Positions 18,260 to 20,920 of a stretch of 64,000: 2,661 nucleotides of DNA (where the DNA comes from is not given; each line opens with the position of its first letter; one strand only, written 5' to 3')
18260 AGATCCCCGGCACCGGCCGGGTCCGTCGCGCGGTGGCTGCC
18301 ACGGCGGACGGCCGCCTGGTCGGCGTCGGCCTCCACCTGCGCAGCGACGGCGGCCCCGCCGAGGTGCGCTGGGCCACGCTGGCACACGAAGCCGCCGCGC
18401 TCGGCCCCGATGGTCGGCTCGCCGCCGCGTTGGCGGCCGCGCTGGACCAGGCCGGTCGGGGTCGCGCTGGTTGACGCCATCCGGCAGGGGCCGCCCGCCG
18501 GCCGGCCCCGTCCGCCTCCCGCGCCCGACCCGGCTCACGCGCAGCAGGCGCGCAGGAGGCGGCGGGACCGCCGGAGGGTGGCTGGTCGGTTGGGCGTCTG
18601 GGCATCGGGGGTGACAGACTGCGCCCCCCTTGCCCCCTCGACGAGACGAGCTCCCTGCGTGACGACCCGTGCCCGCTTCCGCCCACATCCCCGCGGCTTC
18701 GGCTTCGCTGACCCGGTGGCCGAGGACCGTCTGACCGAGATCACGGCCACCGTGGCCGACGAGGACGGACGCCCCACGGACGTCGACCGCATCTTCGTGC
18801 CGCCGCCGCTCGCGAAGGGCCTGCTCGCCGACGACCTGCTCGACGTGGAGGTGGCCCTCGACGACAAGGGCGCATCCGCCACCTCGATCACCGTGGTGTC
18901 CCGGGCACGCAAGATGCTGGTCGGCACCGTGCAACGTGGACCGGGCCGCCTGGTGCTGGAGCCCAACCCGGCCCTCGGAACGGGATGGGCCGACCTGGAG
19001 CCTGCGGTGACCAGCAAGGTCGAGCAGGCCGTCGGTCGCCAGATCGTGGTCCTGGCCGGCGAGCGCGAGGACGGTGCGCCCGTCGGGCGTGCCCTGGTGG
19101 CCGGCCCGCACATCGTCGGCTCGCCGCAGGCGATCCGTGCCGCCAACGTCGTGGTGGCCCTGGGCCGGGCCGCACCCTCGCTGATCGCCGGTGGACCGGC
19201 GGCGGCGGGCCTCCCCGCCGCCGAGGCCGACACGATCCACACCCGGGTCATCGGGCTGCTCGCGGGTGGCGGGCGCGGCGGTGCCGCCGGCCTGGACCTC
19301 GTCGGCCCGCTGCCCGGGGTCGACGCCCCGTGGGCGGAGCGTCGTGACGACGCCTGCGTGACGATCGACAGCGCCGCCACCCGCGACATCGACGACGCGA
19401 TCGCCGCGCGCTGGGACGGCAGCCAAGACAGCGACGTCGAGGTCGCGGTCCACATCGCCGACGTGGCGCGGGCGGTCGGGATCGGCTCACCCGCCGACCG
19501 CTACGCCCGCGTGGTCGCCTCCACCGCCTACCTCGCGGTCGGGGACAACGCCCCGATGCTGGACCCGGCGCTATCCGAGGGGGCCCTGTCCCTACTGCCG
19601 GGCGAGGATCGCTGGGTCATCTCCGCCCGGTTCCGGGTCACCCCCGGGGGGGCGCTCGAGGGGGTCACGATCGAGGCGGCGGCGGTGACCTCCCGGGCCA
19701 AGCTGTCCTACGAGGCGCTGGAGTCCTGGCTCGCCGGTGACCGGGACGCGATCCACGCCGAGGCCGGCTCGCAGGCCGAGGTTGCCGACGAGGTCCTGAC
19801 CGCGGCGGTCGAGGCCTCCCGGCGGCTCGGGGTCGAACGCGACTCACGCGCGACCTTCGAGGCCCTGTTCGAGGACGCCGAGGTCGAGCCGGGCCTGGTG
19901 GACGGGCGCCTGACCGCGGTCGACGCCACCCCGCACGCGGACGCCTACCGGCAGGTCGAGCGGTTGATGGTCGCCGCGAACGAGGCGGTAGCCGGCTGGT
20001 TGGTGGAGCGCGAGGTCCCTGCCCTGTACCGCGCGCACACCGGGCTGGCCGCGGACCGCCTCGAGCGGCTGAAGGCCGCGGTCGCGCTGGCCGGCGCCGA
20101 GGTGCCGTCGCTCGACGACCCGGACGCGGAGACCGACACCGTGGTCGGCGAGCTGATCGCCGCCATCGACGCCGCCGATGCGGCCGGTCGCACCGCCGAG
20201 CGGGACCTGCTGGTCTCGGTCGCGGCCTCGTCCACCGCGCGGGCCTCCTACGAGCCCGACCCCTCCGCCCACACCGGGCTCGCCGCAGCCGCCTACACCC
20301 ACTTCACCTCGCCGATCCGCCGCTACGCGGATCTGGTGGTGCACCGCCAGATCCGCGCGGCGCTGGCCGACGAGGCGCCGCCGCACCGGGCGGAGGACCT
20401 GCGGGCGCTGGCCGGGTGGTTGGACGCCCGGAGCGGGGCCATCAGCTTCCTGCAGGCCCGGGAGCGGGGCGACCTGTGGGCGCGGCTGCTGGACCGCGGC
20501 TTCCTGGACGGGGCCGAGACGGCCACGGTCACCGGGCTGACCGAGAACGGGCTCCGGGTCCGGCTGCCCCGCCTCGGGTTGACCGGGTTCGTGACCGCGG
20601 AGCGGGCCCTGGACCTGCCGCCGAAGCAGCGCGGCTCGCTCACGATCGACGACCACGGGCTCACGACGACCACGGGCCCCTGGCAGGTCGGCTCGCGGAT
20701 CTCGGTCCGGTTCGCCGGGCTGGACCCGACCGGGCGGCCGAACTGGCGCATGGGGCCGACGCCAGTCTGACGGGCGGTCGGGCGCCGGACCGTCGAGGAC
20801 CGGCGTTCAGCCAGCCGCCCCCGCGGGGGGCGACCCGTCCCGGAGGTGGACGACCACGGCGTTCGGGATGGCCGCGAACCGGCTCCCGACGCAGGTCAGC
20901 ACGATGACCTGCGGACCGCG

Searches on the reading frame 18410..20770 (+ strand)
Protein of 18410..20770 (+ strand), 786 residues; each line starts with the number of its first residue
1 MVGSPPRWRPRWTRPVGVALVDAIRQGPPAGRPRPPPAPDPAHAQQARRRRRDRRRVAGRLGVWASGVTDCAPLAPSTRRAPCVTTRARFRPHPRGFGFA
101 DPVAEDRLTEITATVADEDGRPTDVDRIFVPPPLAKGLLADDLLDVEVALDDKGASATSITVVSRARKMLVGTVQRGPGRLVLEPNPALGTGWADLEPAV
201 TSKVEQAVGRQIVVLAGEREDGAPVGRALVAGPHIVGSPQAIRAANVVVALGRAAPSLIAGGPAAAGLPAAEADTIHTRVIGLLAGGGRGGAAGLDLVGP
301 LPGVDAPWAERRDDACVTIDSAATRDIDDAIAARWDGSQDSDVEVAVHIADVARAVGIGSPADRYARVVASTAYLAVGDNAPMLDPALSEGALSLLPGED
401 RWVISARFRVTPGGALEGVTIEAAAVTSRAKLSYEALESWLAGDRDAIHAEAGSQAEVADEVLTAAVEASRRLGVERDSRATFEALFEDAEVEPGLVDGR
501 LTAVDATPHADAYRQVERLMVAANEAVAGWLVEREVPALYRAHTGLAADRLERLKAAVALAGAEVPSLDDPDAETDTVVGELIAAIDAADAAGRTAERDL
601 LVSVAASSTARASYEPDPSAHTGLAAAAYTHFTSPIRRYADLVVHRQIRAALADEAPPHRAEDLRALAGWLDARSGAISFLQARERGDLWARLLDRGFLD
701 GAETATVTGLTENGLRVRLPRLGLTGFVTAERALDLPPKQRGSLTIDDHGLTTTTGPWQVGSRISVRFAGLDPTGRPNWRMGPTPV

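Call 7: search_protein_families(library=pfam, proteins=[window:18410-20770:+], max_evalue=0.001)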
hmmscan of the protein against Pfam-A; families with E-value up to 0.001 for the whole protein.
window:18410-20770:+ (786 aa): 1 family
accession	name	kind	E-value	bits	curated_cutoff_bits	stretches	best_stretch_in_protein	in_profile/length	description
PF00773.25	RNB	-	2.2e-66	224.8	29.3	1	312-653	5-325/326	RNB domain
